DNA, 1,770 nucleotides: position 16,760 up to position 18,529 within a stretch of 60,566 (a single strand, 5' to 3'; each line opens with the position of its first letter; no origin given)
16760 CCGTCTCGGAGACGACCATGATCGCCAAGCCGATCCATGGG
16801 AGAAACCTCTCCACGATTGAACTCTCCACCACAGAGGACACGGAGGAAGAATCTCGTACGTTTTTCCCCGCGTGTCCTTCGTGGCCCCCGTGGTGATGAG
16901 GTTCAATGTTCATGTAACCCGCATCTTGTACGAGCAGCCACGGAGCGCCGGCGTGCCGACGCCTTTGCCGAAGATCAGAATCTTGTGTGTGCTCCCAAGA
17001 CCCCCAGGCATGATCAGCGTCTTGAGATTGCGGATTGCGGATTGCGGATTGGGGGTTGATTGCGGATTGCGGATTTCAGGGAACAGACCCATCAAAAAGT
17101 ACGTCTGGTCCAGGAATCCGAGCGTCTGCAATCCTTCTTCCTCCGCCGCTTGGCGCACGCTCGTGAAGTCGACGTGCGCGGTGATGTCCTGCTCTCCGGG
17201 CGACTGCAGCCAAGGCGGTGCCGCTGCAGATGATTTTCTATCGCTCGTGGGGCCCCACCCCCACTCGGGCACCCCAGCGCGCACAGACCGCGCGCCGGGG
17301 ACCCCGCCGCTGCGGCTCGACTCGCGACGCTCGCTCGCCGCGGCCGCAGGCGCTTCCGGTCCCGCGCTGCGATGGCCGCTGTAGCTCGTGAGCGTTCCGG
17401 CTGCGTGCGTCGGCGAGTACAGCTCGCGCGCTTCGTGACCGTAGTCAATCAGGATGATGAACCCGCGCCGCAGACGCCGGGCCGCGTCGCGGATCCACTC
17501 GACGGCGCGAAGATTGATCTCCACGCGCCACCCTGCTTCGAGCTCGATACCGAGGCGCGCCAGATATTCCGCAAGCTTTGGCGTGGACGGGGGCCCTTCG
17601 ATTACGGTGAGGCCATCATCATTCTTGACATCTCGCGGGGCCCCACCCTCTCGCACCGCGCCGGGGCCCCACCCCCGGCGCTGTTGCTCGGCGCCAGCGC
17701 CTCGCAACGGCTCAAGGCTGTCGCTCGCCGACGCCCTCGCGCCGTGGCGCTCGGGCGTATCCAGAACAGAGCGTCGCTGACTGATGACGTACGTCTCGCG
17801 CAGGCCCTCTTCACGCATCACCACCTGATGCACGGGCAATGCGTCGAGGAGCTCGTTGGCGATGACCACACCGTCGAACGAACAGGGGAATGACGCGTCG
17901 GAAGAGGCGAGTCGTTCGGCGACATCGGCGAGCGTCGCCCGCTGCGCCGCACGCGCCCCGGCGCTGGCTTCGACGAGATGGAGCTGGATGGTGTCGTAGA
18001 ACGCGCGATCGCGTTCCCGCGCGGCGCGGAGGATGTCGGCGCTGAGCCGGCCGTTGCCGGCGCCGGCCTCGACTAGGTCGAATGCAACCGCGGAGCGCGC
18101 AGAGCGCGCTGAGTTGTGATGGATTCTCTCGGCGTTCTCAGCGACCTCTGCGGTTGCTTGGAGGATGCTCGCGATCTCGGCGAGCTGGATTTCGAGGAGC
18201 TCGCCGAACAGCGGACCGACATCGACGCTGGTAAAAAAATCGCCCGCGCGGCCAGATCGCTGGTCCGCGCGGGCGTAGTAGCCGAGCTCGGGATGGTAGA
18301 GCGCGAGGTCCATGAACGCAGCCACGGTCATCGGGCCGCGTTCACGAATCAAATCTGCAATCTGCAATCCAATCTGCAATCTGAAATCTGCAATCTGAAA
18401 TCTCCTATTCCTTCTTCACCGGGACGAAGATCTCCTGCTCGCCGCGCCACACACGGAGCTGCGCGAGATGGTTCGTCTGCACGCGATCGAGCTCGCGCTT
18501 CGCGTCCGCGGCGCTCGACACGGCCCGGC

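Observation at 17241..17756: One GC-rich palindromic repeat core lies inside two housekeeping genes and is translated in two different frames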

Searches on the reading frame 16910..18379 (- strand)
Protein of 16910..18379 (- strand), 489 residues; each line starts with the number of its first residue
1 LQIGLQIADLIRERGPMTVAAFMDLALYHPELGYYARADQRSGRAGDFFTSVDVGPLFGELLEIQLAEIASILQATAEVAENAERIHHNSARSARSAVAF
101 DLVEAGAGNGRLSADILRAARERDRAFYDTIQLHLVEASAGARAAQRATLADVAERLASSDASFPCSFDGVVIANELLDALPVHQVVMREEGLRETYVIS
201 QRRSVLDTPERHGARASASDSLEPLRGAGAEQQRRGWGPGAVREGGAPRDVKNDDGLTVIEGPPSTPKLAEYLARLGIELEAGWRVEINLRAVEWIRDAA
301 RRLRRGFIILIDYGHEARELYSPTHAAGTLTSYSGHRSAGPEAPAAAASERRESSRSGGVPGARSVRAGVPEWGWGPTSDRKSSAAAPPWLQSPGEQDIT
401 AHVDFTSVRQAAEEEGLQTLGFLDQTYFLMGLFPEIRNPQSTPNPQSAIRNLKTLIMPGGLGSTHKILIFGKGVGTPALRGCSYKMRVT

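Call 10: search_solved_structures(query=window:16910-18379:-, show_alignments=2)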
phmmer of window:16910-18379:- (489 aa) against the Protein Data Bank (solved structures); distinct sequences matched with E-value up to 0.001: 3.
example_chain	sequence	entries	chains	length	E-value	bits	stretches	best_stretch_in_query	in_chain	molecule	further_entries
1zkd_A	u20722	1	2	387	1.2e-28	103.9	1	4-197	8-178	DUF185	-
4f3n_A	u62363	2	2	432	7.6e-26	94.7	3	102-194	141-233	Uncharacterized ACR, COG1565 superfamily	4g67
5ztz_A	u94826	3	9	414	1.9e-17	66.9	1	7-152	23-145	Protein arginine methyltransferase NDUFAF7 homolog, mitochondrial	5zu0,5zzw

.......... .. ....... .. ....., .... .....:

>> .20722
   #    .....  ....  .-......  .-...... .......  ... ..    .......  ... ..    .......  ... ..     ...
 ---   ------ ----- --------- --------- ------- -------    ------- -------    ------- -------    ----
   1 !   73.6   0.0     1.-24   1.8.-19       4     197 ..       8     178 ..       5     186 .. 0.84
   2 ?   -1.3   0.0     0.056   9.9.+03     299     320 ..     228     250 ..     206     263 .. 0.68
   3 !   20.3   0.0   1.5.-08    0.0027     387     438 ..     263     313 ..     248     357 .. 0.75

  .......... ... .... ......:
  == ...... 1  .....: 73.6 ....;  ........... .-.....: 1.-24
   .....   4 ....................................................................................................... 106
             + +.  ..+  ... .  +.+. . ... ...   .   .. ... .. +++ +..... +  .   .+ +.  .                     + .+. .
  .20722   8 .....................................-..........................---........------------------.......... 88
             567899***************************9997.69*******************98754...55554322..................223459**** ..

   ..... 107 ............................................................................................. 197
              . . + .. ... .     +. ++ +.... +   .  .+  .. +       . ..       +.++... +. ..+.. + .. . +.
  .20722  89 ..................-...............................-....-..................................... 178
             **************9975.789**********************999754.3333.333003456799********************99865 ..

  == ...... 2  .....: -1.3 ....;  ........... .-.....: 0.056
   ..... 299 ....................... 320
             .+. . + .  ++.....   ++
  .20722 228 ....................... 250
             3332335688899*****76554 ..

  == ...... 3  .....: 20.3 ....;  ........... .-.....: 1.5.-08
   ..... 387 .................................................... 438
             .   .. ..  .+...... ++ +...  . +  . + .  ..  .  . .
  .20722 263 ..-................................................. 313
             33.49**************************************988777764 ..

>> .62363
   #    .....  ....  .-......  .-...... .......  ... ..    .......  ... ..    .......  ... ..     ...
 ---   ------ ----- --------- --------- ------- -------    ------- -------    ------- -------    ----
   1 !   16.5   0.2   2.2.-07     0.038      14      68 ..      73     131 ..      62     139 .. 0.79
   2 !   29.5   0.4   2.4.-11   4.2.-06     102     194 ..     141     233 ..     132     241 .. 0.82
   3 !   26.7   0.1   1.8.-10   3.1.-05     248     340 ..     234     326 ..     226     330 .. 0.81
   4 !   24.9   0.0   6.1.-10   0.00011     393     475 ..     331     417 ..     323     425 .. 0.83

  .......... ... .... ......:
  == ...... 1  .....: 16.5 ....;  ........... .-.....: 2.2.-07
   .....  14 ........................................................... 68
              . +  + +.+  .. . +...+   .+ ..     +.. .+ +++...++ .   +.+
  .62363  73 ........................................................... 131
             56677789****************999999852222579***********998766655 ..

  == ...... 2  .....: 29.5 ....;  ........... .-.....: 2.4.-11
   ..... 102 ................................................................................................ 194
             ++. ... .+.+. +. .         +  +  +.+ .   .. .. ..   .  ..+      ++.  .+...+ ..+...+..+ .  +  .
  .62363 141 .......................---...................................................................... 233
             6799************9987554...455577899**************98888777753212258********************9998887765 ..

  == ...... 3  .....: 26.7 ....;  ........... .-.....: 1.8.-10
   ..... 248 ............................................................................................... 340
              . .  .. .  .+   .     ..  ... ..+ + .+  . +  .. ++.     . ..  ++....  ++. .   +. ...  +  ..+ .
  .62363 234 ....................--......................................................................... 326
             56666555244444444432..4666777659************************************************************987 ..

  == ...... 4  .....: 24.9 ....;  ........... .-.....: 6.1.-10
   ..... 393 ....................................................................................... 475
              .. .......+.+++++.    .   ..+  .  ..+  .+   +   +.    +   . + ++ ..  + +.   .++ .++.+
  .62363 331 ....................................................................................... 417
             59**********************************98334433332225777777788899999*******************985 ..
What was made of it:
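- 16910..18379 (-): midA, a DUF185 / Methyltransf_28 SAM-dependent methyltransferase of 489 aa. Relatives are 356-440 aa. PDB relatives 1zkd and 4f3n align around the inserts: query 195-247 and 341-392 have no counterpart (call 10).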

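Call 11: search_protein_families(library=pfam, proteins=[window:16910-18379:-])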
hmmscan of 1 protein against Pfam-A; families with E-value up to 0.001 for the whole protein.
window:16910-18379:- (489 aa): 1 family
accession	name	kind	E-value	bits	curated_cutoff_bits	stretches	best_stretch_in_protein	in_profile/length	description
PF02636.23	Methyltransf_28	-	3.2e-56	191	23.3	2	97-339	17-212/249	Putative S-adenosyl-L-methionine-dependent methyltransferase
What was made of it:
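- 16910..18379 (-): Pfam PF02636, E 3e-56 (call 11).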

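Call 13: find_homologous_proteins(query=window:16910-18379:-, max_evalue=1e-10)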
Query window:16910-18379:- (489 aa): 5241 proteins with E <= 1e-10 among 8000 candidates; the best 120 are listed.
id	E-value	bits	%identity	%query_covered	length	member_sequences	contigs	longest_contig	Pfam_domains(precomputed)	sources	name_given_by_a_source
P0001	0.0e+0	1038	99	97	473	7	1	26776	PF02636.24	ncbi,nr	ncbi:MAG: hypothetical protein AUH72_04545 [Acidobacteria bacterium 13_1_40CM_4_65_8]|nr:MAG: hypoth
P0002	3.3e-218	744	75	100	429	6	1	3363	PF02636.24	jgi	jgi:SAM-dependent MidA family methyltransferase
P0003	3.3e-184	632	70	97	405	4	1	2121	PF02636.24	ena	-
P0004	7.2e-177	608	63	99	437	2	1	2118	PF02636.24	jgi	-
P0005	9.1e-175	601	63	99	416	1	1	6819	PF02636.24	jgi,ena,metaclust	metaclust:\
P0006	2.9e-170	586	60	99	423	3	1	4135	PF02636.24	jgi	-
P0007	4.4e-169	582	63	99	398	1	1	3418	PF02636.24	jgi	-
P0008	1.1e-168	580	63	99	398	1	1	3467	PF02636.24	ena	-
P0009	3.1e-168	579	60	98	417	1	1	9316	PF02636.24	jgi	jgi:SAM-dependent MidA family methyltransferase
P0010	3.9e-168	579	63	99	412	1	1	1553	PF02636.24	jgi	jgi:SAM-dependent MidA family methyltransferase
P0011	7.7e-168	578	64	99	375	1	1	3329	PF02636.24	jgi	jgi:SAM-dependent MidA family methyltransferase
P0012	9.3e-168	577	63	99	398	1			PF02636.24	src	-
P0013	2.1e-166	573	61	99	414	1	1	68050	PF02636.24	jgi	jgi:SAM-dependent MidA family methyltransferase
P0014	2.4e-166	573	63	99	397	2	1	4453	PF02636.24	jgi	jgi:SAM-dependent MidA family methyltransferase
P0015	3.7e-165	569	59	100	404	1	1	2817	PF02636.24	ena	-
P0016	8.1e-163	561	60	97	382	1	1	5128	PF02636.24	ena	-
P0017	1.8e-161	557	60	99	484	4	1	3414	PF02636.24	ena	-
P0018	1.3e-160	554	60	100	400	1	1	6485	PF02636.24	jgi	jgi:SAM-dependent MidA family methyltransferase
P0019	4.7e-160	552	60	99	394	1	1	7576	PF02636.24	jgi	jgi:SAM-dependent MidA family methyltransferase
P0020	1.2e-159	551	60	97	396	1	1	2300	PF02636.24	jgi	jgi:SAM-dependent MidA family methyltransferase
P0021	4.5e-159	549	59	99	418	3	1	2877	PF02636.24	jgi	jgi:SAM-dependent MidA family methyltransferase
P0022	4.8e-159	549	58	99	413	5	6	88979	PF02636.24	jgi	jgi:SAM-dependent MidA family methyltransferase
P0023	5.0e-159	549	60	99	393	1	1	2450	PF02636.24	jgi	jgi:SAM-dependent MidA family methyltransferase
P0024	5.0e-159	549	60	96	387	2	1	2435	PF02636.24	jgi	jgi:SAM-dependent MidA family methyltransferase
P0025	6.8e-159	548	61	97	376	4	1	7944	PF02636.24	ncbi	-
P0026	6.9e-159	548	59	99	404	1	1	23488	PF02636.24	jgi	jgi:SAM-dependent MidA family methyltransferase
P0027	7.5e-159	548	59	99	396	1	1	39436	PF02636.24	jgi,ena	jgi:SAM-dependent MidA family methyltransferase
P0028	8.4e-159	548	61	100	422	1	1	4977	PF02636.24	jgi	jgi:SAM-dependent MidA family methyltransferase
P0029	1.4e-158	547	60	99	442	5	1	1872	PF02636.24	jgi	jgi:SAM-dependent MidA family methyltransferase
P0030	1.5e-158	547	55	97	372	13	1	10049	PF02636.24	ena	-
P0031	1.6e-158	547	59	98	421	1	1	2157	PF02636.24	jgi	-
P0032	9.3e-158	544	59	99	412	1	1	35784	PF02636.24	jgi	jgi:SAM-dependent MidA family methyltransferase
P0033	1.4e-157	544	59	99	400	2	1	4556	PF02636.24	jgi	jgi:SAM-dependent MidA family methyltransferase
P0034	1.5e-157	544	59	99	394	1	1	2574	PF02636.24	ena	-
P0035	1.5e-157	544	53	97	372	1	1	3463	PF02636.24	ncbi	-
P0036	2.1e-157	543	61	96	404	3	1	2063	PF02636.24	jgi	-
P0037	3.6e-157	543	61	96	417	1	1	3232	PF02636.24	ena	-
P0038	5.8e-157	542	57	100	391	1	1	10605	PF02636.24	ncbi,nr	ncbi:MAG: SAM-dependent methyltransferase [Acidobacteria bacterium]|nr:SAM-dependent methyltransfera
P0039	7.2e-157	542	60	99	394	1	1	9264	PF02636.24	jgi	jgi:SAM-dependent MidA family methyltransferase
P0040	1.2e-156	541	58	96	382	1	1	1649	PF02636.24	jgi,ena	-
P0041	1.4e-156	541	57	99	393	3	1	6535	PF02636.24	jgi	jgi:SAM-dependent MidA family methyltransferase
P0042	1.7e-156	540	57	100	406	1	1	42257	PF02636.24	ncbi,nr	ncbi:MAG: SAM-dependent methyltransferase [Acidobacteria bacterium]|nr:SAM-dependent methyltransfera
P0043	1.8e-156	540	58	98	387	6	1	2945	PF02636.24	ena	-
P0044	2.4e-156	540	55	99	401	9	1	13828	PF02636.24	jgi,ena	jgi:SAM-dependent MidA family methyltransferase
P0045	3.8e-156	539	60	99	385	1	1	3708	PF02636.24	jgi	jgi:SAM-dependent MidA family methyltransferase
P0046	4.6e-156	539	60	99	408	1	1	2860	PF02636.24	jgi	jgi:SAM-dependent MidA family methyltransferase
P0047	5.1e-156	539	59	99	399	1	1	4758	PF02636.24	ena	-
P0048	6.7e-156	538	59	99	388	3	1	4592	PF02636.24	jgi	-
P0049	7.6e-156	538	58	99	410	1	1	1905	PF02636.24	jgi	jgi:SAM-dependent MidA family methyltransferase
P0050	8.2e-156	538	59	99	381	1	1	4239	PF02636.24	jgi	jgi:SAM-dependent MidA family methyltransferase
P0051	1.7e-155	537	59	98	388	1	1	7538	PF02636.24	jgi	jgi:SAM-dependent MidA family methyltransferase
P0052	1.8e-155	537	57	99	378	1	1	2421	PF02636.24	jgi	jgi:SAM-dependent MidA family methyltransferase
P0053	2.8e-155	536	59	99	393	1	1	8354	PF02636.24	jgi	jgi:SAM-dependent MidA family methyltransferase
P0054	5.2e-155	535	58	99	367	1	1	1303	PF02636.24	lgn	-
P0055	9.6e-155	535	58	99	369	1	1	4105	PF02636.24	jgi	jgi:SAM-dependent MidA family methyltransferase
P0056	9.7e-155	535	60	100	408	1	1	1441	PF02636.24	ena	-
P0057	1.2e-154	534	60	98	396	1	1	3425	PF02636.24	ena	-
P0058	1.7e-154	534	57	99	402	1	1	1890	PF02636.24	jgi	jgi:SAM-dependent MidA family methyltransferase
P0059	1.9e-154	534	60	97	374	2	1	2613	PF02636.24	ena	-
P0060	2.1e-154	533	57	99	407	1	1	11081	PF02636.24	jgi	jgi:SAM-dependent MidA family methyltransferase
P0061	2.3e-154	533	59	97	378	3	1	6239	PF02636.24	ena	-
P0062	3.5e-154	533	58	99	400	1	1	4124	PF02636.24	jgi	jgi:SAM-dependent MidA family methyltransferase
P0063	4.0e-154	533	58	99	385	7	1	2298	PF02636.24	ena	-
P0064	4.1e-154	533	59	98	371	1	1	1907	PF02636.24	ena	-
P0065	4.2e-154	532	57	99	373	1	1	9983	PF02636.24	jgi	jgi:SAM-dependent MidA family methyltransferase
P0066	4.2e-154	532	57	100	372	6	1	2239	PF02636.24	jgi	jgi:SAM-dependent MidA family methyltransferase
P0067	5.9e-154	532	59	97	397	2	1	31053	PF02636.24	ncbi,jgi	jgi:SAM-dependent MidA family methyltransferase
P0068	6.5e-154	532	59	99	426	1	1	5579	PF02636.24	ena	-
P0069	6.5e-154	532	54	99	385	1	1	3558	PF02636.24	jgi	jgi:SAM-dependent MidA family methyltransferase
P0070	6.5e-154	532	58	99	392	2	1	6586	PF02636.24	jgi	jgi:SAM-dependent MidA family methyltransferase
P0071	7.1e-154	532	60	97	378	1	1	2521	PF02636.24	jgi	jgi:SAM-dependent MidA family methyltransferase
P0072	9.5e-154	531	59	99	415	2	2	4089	PF02636.24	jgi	jgi:SAM-dependent MidA family methyltransferase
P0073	1.2e-153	531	60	99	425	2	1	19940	PF02636.24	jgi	jgi:SAM-dependent MidA family methyltransferase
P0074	1.3e-153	531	58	99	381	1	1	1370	PF02636.24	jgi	jgi:SAM-dependent MidA family methyltransferase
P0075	1.5e-153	531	57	99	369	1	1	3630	PF02636.24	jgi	jgi:SAM-dependent MidA family methyltransferase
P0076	1.5e-153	531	58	99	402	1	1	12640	PF02636.24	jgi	jgi:SAM-dependent MidA family methyltransferase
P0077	1.6e-153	531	59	99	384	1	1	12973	PF02636.24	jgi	jgi:SAM-dependent MidA family methyltransferase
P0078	2.0e-153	530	57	99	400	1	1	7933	PF02636.24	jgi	jgi:SAM-dependent MidA family methyltransferase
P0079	2.2e-153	530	57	99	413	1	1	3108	PF02636.24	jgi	jgi:SAM-dependent MidA family methyltransferase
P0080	3.4e-153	529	58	99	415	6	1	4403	PF02636.24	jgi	jgi:SAM-dependent MidA family methyltransferase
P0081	4.0e-153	529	56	99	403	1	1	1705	PF02636.24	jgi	jgi:SAM-dependent MidA family methyltransferase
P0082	4.9e-153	529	56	99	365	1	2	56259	PF02636.24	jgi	jgi:SAM-dependent MidA family methyltransferase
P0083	5.4e-153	529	60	96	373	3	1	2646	PF02636.24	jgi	jgi:SAM-dependent MidA family methyltransferase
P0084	9.1e-153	528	57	99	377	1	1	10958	PF02636.24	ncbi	-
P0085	1.1e-152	528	58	99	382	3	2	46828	PF02636.24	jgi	jgi:SAM-dependent MidA family methyltransferase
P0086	1.2e-152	528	55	99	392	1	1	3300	PF02636.24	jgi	jgi:SAM-dependent MidA family methyltransferase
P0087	1.3e-152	528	59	96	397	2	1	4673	PF02636.24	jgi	jgi:SAM-dependent MidA family methyltransferase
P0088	1.4e-152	527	58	99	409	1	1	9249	PF02636.24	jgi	jgi:SAM-dependent MidA family methyltransferase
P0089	2.2e-152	527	58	99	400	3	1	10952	PF02636.24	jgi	-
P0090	3.1e-152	526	57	99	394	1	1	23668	PF02636.24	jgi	jgi:SAM-dependent MidA family methyltransferase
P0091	5.0e-152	526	57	96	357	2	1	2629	PF02636.24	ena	-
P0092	5.7e-152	525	56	99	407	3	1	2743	PF02636.24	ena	-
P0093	6.1e-152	525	56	99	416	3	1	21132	PF02636.24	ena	-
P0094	6.2e-152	525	57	99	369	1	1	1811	PF02636.24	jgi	jgi:SAM-dependent MidA family methyltransferase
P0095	6.6e-152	525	58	99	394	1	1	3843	PF02636.24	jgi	jgi:SAM-dependent MidA family methyltransferase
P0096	8.7e-152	525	57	98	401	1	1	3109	PF02636.24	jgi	jgi:SAM-dependent MidA family methyltransferase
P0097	9.6e-152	525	55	99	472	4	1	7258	PF02636.24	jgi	jgi:SAM-dependent MidA family methyltransferase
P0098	9.7e-152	525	56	98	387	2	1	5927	PF02636.24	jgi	jgi:SAM-dependent MidA family methyltransferase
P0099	9.9e-152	525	58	99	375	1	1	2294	PF02636.24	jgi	-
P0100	1.0e-151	525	57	99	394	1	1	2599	PF02636.24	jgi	jgi:SAM-dependent MidA family methyltransferase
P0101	1.1e-151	525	60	96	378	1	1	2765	PF02636.24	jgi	jgi:SAM-dependent MidA family methyltransferase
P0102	2.5e-151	523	57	99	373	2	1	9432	PF02636.24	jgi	jgi:SAM-dependent MidA family methyltransferase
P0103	2.7e-151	523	59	98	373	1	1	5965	PF02636.24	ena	-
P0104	3.2e-151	523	56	99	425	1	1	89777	PF02636.24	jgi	jgi:SAM-dependent MidA family methyltransferase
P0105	3.6e-151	523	55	99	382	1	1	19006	PF02636.24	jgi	jgi:SAM-dependent MidA family methyltransferase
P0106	3.6e-151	523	56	97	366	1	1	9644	PF02636.24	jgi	jgi:SAM-dependent MidA family methyltransferase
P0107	3.7e-151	523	57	99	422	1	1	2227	PF02636.24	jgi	jgi:SAM-dependent MidA family methyltransferase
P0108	4.9e-151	522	57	99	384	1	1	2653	PF02636.24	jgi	jgi:SAM-dependent MidA family methyltransferase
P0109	5.1e-151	522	58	99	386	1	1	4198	PF02636.24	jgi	jgi:SAM-dependent MidA family methyltransferase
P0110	5.2e-151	522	56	99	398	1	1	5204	PF02636.24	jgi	jgi:SAM-dependent MidA family methyltransferase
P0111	6.6e-151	522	57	99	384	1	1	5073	PF02636.24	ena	-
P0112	6.6e-151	522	59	99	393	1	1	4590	PF02636.24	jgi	jgi:SAM-dependent MidA family methyltransferase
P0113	7.1e-151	522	57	99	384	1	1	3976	PF02636.24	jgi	jgi:SAM-dependent MidA family methyltransferase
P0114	7.8e-151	522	58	99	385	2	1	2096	PF02636.24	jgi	jgi:SAM-dependent MidA family methyltransferase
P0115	9.4e-151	521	58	99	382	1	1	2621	PF02636.24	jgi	-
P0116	1.1e-150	521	59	97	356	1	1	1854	PF02636.24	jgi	jgi:SAM-dependent MidA family methyltransferase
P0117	1.2e-150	521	57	99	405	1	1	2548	PF02636.24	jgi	jgi:SAM-dependent MidA family methyltransferase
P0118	1.3e-150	521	56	99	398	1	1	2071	PF02636.24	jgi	jgi:SAM-dependent MidA family methyltransferase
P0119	1.3e-150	521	59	96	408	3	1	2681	PF02636.24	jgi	jgi:SAM-dependent MidA family methyltransferase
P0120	1.4e-150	521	58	96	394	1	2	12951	PF02636.24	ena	-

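Call 17: find_encoding_contigs(protein=P0002, flank=3000, max_places=3)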
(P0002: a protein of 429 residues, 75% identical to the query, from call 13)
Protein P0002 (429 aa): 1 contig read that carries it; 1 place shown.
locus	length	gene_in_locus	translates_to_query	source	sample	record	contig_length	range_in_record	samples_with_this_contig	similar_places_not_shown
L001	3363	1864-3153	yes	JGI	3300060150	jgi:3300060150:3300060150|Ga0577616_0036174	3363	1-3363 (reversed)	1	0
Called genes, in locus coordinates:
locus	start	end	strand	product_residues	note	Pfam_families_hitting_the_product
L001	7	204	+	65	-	PF00557:Peptidase_M24 (weak)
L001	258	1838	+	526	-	PF00089:Trypsin, PF13365:Trypsin_2, PF00595:PDZ, PF13180:PDZ_2, PF17820:PDZ_6, PF00595:PDZ, PF13180:PDZ_2, PF17820:PDZ_6, +1 more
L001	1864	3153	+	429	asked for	PF02636:Methyltransf_28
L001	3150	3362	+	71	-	?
